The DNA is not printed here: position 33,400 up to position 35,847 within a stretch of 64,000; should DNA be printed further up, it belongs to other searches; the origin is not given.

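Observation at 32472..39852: Candidate undescribed catabolic system: two ARH-fold hydrolases, xylose-isomerase-like TIM barrel, Gfo/Idh/MocA oxidoreductase and SDR under LacI control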

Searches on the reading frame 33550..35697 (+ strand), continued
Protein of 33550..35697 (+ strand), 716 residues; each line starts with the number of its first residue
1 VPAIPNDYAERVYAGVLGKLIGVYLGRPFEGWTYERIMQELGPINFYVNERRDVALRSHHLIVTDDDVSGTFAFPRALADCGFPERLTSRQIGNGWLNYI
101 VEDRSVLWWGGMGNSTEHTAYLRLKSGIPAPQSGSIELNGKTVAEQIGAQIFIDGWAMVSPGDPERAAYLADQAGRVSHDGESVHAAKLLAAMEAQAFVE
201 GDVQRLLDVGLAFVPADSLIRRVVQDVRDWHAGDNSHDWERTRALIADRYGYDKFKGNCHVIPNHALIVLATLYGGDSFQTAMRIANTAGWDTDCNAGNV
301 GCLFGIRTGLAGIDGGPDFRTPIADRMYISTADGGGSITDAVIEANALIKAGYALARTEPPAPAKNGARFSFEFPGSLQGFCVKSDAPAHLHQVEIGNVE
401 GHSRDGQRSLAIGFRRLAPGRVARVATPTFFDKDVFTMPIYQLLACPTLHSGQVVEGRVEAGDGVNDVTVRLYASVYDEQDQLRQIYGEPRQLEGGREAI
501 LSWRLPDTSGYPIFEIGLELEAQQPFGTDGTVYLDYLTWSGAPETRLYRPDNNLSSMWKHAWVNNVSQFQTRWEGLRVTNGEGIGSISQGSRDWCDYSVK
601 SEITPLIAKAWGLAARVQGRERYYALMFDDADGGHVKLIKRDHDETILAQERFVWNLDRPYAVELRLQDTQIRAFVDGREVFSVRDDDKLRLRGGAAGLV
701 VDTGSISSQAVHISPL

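Call 76: get_annotated_region(hit=H4, flank=10000)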
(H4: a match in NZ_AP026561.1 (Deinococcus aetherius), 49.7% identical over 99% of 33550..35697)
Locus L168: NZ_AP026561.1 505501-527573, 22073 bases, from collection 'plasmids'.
description: Deinococcus aetherius strain ST0316 plasmid pDAETH-1, complete sequence
organism: Deinococcus aetherius (NCBI taxid 200252)
taxonomy: Bacteria; Deinococcota; Deinococci; Deinococcales; Deinococcaceae; Deinococcus; Deinococcus aetherius
host: -; source: -; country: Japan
typing (MOB-suite, as given by PLSDB): non-mobilizable
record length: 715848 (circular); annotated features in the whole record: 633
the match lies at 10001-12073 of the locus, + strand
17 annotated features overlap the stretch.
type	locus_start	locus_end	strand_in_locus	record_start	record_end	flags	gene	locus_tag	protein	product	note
CDS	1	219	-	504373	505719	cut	-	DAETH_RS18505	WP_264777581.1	PLP-dependent aminotransferase family protein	-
CDS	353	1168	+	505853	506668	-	-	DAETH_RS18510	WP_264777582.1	DMT family transporter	GO:0055085 - transmembrane transport [Evidence IEA]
CDS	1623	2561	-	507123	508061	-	-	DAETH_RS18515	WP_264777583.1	helix-turn-helix domain-containing protein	-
CDS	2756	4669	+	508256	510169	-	-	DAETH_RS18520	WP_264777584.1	glycoside hydrolase family 2 TIM barrel-domain containing protein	GO:0005975 - carbohydrate metabolic process [Evidence IEA]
CDS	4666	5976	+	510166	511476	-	-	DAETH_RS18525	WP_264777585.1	extracellular solute-binding protein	-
CDS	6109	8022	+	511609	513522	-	-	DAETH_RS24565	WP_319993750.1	ABC transporter permease subunit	GO:0055085 - transmembrane transport [Evidence IEA]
CDS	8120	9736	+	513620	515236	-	-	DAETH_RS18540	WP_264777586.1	RICIN domain-containing protein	-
CDS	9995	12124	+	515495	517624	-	-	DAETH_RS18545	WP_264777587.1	ADP-ribosylglycohydrolase family protein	-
CDS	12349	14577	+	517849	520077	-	-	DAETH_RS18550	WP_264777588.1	trehalase family glycosidase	GO:0005991 - trehalose metabolic process [Evidence IEA]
CDS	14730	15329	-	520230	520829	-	-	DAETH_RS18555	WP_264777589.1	integrase core domain-containing protein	GO:0015074 - DNA integration [Evidence IEA]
CDS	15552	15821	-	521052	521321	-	-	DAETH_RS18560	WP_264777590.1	transposase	GO:0006313 - DNA transposition [Evidence IEA]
CDS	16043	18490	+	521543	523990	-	-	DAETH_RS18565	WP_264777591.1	nitrate reductase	-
CDS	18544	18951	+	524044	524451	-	-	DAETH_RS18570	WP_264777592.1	hypothetical protein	-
CDS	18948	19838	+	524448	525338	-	-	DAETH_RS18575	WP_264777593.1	formate/nitrite transporter family protein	GO:0015724 - formate transport [Evidence IEA]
CDS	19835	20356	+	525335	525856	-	-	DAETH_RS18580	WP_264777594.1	HPP family protein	-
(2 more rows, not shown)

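Call 77: get_annotated_region(hit=H13, flank=9000)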
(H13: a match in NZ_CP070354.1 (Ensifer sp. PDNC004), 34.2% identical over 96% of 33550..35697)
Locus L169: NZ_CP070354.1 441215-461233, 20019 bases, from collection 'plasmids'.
description: Ensifer sp. PDNC004 plasmid unnamed_2, complete sequence
organism: Ensifer sp. PDNC004 (NCBI taxid 2811423)
taxonomy: Bacteria; Pseudomonadota; Alphaproteobacteria; Hyphomicrobiales; Rhizobiaceae; Ensifer; Ensifer sp. PDNC004
host: -; source: cell culture,Plastic debris in land/lake environment; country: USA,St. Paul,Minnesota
typing (MOB-suite, as given by PLSDB): non-mobilizable
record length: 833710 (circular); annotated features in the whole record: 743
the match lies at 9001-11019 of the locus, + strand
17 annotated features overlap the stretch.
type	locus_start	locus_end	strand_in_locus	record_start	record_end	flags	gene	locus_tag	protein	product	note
CDS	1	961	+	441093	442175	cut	-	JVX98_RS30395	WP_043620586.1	ABC transporter ATP-binding protein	-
CDS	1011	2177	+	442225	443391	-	-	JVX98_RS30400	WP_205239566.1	ABC transporter substrate-binding protein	-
CDS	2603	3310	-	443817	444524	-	-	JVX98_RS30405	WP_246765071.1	hypothetical protein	-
CDS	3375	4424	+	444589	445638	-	-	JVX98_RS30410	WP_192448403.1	LacI family DNA-binding transcriptional regulator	GO:0006351 - DNA-templated transcription [Evidence IEA]; GO:0045892 - negative regulation of DNA-templated ...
CDS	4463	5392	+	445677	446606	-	-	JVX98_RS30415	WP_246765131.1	ABC transporter permease subunit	GO:0055085 - transmembrane transport [Evidence IEA]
CDS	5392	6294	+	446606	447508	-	-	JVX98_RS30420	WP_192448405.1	carbohydrate ABC transporter permease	GO:0008643 - carbohydrate transport [Evidence IEA]; GO:0055085 - transmembrane transport [Evidence IEA]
CDS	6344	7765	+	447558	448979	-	-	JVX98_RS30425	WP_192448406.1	extracellular solute-binding protein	-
CDS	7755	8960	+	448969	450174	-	-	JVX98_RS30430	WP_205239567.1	ADP-ribosylglycohydrolase family protein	-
CDS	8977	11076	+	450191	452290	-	-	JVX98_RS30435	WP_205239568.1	ADP-ribosylglycohydrolase family protein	-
CDS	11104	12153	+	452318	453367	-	ugpC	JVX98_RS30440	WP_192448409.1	sn-glycerol-3-phosphate ABC transporter ATP-binding protein UgpC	-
CDS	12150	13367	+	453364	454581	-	-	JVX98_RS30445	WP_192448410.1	CoA transferase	-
CDS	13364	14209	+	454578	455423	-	-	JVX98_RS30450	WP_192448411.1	CoA ester lyase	-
CDS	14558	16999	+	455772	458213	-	-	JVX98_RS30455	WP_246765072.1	hypothetical protein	-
CDS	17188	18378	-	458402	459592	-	-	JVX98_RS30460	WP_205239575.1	DUF882 domain-containing protein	-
CDS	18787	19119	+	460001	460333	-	-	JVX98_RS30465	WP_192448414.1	hypothetical protein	-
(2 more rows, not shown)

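Call 78: get_annotated_region(hit=H21, flank=9000)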
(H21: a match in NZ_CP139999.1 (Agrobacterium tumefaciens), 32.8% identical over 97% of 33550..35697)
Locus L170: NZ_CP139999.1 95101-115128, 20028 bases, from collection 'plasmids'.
description: Agrobacterium tumefaciens strain HAMBI 105 plasmid unnamed, complete sequence
organism: Agrobacterium tumefaciens (NCBI taxid 358)
taxonomy: Bacteria; Pseudomonadota; Alphaproteobacteria; Hyphomicrobiales; Rhizobiaceae; Agrobacterium; Agrobacterium tumefaciens
host: -; source: -; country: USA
typing (MOB-suite, as given by PLSDB): conjugative; relaxase MOBQ; mating-pair formation MPF_T
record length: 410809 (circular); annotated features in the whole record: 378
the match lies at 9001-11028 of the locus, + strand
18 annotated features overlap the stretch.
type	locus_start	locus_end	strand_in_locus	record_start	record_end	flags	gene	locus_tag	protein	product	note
CDS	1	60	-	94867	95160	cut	-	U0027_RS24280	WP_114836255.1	hypothetical protein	-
CDS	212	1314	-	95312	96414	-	-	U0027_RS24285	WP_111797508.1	IS3 family transposase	-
CDS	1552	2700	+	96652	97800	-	-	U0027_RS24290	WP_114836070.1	IS110 family transposase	-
CDS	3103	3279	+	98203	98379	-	-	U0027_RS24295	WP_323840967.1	hypothetical protein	-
CDS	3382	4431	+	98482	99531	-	-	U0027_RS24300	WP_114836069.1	LacI family DNA-binding transcriptional regulator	GO:0006351 - DNA-templated transcription [Evidence IEA]; GO:0045892 - negative regulation of DNA-templated ...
CDS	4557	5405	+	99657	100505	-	-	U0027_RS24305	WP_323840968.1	ABC transporter permease subunit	GO:0055085 - transmembrane transport [Evidence IEA]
CDS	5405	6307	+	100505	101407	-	-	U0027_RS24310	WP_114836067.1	carbohydrate ABC transporter permease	GO:0008643 - carbohydrate transport [Evidence IEA]; GO:0055085 - transmembrane transport [Evidence IEA]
CDS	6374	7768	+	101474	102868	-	-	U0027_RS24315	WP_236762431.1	extracellular solute-binding protein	-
CDS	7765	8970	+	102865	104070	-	-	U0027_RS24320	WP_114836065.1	ADP-ribosylglycohydrolase family protein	-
CDS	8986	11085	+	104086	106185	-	-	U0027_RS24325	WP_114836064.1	ADP-ribosylglycohydrolase family protein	-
CDS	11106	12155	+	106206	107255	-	ugpC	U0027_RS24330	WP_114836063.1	sn-glycerol-3-phosphate ABC transporter ATP-binding protein UgpC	-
CDS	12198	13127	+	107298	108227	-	-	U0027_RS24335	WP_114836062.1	ribokinase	-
CDS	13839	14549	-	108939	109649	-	-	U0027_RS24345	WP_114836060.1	autoinducer binding domain-containing protein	-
CDS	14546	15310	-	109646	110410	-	-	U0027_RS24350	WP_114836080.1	acyl-homoserine-lactone synthase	-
CDS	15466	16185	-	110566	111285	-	-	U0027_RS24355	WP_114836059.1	LuxR family transcriptional regulator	-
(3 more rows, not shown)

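Call 79: get_annotated_region(hit=H19, flank=9000)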
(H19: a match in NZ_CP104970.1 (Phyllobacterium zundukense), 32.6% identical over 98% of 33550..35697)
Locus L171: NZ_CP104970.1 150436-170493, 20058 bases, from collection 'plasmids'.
description: Phyllobacterium zundukense strain A18/3m plasmid p_unnamed3, complete sequence
organism: Phyllobacterium zundukense (NCBI taxid 1867719)
taxonomy: Bacteria; Pseudomonadota; Alphaproteobacteria; Hyphomicrobiales; Phyllobacteriaceae; Phyllobacterium; Phyllobacterium zundukense
host: -; source: Vicia costata,cell culture,root nodule; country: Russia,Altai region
typing (MOB-suite, as given by PLSDB): non-mobilizable; replicon rep_cluster_946; mating-pair formation MPF_T
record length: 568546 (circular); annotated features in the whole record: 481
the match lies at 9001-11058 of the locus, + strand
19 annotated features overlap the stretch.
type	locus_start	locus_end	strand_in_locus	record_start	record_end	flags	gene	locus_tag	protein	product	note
CDS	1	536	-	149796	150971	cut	-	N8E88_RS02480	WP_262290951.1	IS110 family transposase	-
CDS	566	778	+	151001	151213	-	-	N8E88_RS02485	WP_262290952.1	cold-shock protein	-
CDS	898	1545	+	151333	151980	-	-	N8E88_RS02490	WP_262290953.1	3'-5' exonuclease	-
CDS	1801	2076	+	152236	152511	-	-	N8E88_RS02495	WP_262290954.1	type II toxin-antitoxin system ParD family antitoxin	-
CDS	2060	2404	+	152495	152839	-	-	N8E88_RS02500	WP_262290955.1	type II toxin-antitoxin system RelE/ParE family toxin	GO:0030541 - plasmid partitioning [Evidence IEA]; GO:0051290 - protein heterotetramerization [Evidence IEA]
CDS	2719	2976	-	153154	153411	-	-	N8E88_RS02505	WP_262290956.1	hypothetical protein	-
CDS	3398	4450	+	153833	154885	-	-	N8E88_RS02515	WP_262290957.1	LacI family DNA-binding transcriptional regulator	GO:0006351 - DNA-templated transcription [Evidence IEA]; GO:0045892 - negative regulation of DNA-templated ...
CDS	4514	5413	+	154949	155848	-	-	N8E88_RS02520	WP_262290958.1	ABC transporter permease subunit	GO:0055085 - transmembrane transport [Evidence IEA]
CDS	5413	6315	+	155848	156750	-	-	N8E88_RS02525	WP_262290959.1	carbohydrate ABC transporter permease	GO:0008643 - carbohydrate transport [Evidence IEA]; GO:0055085 - transmembrane transport [Evidence IEA]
CDS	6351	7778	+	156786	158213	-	-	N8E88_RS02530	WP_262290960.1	extracellular solute-binding protein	-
CDS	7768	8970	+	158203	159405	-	-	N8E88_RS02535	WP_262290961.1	ADP-ribosylglycohydrolase family protein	-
CDS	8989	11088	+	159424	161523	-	-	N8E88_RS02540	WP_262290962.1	ADP-ribosylglycohydrolase family protein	-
CDS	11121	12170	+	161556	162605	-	ugpC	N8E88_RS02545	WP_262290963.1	sn-glycerol-3-phosphate ABC transporter ATP-binding protein UgpC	-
CDS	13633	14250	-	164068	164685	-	-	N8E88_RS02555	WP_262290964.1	hypothetical protein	-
CDS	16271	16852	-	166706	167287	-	-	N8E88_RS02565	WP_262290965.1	hypothetical protein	-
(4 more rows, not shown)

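Call 80: get_annotated_region(hit=H3, flank=10000)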
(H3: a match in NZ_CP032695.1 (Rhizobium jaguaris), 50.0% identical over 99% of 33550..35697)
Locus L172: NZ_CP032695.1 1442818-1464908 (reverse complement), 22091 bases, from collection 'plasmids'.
description: Rhizobium jaguaris strain CCGE525 plasmid pRCCGE525c, complete sequence
organism: Rhizobium jaguaris (NCBI taxid 1312183)
taxonomy: Bacteria; Pseudomonadota; Alphaproteobacteria; Hyphomicrobiales; Rhizobiaceae; Rhizobium; Rhizobium jaguaris
host: -; source: Calliandra grandiflora; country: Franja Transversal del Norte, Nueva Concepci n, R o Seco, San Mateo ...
typing (MOB-suite, as given by PLSDB): non-mobilizable; mating-pair formation MPF_T
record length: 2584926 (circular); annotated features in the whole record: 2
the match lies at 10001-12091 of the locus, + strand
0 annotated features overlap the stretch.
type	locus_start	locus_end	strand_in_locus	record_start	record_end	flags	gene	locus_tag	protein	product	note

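Call 81: get_annotated_region(hit=H5, flank=10000)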
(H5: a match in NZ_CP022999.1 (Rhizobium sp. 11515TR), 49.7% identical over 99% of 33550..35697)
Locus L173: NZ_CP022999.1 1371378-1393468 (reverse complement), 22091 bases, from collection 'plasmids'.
description: Rhizobium sp. 11515TR strain 10195 plasmid p11515TR-A, complete sequence
organism: Rhizobium sp. 11515TR (NCBI taxid 2028343)
taxonomy: Bacteria; Pseudomonadota; Alphaproteobacteria; Hyphomicrobiales; Rhizobiaceae; Rhizobium; Rhizobium sp. 11515TR
host: -; source: Cell culture,agricultural soil; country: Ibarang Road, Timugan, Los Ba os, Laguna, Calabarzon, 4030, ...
typing (MOB-suite, as given by PLSDB): non-mobilizable
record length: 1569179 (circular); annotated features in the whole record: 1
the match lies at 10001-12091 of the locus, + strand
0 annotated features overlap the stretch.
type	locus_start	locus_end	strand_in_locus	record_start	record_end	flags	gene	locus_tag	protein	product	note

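Call 82: get_annotated_region(hit=H7, flank=10000)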
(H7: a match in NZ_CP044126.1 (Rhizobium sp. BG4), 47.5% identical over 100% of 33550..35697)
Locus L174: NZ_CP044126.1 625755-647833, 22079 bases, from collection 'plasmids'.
description: Rhizobium sp. BG4 plasmid pRPC1, complete sequence
organism: Rhizobium sp. BG4 (NCBI taxid 2613770)
taxonomy: Bacteria; Pseudomonadota; Alphaproteobacteria; Hyphomicrobiales; Rhizobiaceae; Rhizobium; Rhizobium sp. BG4
host: -; source: Prosopis cineraria,pure bacterial culture,nodule; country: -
typing (MOB-suite, as given by PLSDB): non-mobilizable
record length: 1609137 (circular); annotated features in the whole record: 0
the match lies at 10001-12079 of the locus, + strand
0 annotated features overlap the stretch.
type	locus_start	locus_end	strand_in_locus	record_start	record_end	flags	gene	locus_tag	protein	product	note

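Call 83: get_annotated_region(hit=H20, flank=10000)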
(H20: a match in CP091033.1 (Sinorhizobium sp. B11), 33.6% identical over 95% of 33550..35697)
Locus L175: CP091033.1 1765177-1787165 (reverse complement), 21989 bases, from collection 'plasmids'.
description: Sinorhizobium sp. B11 plasmid p1, complete sequence
organism: Sinorhizobium sp. B11 (NCBI taxid 2904803)
taxonomy: Bacteria; Pseudomonadota; Alphaproteobacteria; Hyphomicrobiales; Rhizobiaceae; Sinorhizobium; Sinorhizobium sp. B11
host: -; source: soybean,TY,soil; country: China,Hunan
typing (MOB-suite, as given by PLSDB): non-mobilizable; mating-pair formation MPF_T
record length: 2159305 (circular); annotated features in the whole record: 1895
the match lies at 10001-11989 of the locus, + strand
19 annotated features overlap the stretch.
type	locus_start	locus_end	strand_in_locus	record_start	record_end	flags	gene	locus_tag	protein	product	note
CDS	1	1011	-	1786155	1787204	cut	-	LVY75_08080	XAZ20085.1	alpha/beta hydrolase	-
CDS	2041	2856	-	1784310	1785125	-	-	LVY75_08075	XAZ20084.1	N-acyl homoserine lactonase family protein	-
CDS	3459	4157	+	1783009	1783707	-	-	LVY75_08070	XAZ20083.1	type 1 glutamine amidotransferase domain-containing protein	-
CDS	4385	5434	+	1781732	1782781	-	-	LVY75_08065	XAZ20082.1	LacI family transcriptional regulator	-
CDS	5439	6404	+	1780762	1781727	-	-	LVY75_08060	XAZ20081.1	ABC transporter permease subunit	-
CDS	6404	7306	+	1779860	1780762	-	-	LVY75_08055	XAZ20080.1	carbohydrate ABC transporter permease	-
CDS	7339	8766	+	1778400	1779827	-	-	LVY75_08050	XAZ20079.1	extracellular solute-binding protein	-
CDS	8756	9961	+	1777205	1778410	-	-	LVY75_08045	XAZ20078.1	ADP-ribosylglycohydrolase family protein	-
CDS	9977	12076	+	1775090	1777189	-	-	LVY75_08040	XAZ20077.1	ADP-ribosylglycohydrolase family protein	-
CDS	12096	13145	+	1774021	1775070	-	ugpC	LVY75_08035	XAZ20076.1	sn-glycerol-3-phosphate ABC transporter ATP-binding protein UgpC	-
CDS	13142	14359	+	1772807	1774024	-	-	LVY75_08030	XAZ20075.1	CoA transferase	-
CDS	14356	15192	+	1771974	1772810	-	-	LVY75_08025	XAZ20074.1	CoA ester lyase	-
CDS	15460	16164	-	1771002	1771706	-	-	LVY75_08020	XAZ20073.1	DUF899 family protein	-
CDS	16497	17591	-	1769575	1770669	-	-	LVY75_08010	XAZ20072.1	thiosulfate sulfurtransferase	-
CDS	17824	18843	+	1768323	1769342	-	-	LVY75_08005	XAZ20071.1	ABC transporter substrate-binding protein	-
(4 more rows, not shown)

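Call 84: get_annotated_region(hit=H24, flank=10000)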
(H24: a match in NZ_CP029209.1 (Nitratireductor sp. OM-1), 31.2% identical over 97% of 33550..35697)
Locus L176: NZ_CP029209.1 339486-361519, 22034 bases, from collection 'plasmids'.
description: Nitratireductor sp. OM-1 plasmid pOM-1, complete sequence
organism: Nitratireductor sp. OM-1 (NCBI taxid 1756988)
taxonomy: Bacteria; Pseudomonadota; Alphaproteobacteria; Hyphomicrobiales; Phyllobacteriaceae; Nitratireductor; Nitratireductor sp. OM-1
host: -; source: -; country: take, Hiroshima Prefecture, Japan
typing (MOB-suite, as given by PLSDB): non-mobilizable
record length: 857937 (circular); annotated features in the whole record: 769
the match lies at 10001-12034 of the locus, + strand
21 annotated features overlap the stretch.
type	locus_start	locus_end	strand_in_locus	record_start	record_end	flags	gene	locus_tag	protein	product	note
CDS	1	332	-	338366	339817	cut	-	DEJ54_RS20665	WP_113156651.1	D-aminoacylase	-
CDS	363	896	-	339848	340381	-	-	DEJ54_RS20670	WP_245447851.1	TRAP transporter small permease subunit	-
CDS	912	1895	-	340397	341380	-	-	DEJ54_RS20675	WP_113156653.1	TRAP transporter substrate-binding protein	-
CDS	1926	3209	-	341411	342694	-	-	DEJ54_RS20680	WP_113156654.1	TRAP transporter large permease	GO:0008643 - carbohydrate transport [Evidence IEA]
CDS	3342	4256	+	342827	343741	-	-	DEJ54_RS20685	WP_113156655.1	LysR family transcriptional regulator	GO:0006355 - regulation of DNA-templated transcription [Evidence IEA]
CDS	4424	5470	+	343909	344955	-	-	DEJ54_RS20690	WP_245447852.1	LacI family DNA-binding transcriptional regulator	GO:0006351 - DNA-templated transcription [Evidence IEA]; GO:0045892 - negative regulation of DNA-templated ...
CDS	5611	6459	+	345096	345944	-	-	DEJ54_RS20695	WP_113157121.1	ABC transporter permease subunit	GO:0055085 - transmembrane transport [Evidence IEA]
CDS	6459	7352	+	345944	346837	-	-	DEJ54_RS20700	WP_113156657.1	carbohydrate ABC transporter permease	GO:0008643 - carbohydrate transport [Evidence IEA]; GO:0055085 - transmembrane transport [Evidence IEA]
CDS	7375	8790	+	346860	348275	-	-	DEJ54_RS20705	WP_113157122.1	extracellular solute-binding protein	-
CDS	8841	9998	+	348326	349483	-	-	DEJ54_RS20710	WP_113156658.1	ADP-ribosylglycohydrolase family protein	-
CDS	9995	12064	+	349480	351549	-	-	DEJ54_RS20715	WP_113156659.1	ADP-ribosylglycohydrolase family protein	-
CDS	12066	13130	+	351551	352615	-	ugpC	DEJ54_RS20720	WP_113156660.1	sn-glycerol-3-phosphate ABC transporter ATP-binding protein UgpC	-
CDS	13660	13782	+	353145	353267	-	-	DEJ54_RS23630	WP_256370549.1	hypothetical protein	-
CDS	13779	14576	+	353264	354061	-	-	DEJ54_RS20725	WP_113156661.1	alpha/beta hydrolase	-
CDS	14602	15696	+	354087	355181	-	-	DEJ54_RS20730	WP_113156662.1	ABC transporter substrate-binding protein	-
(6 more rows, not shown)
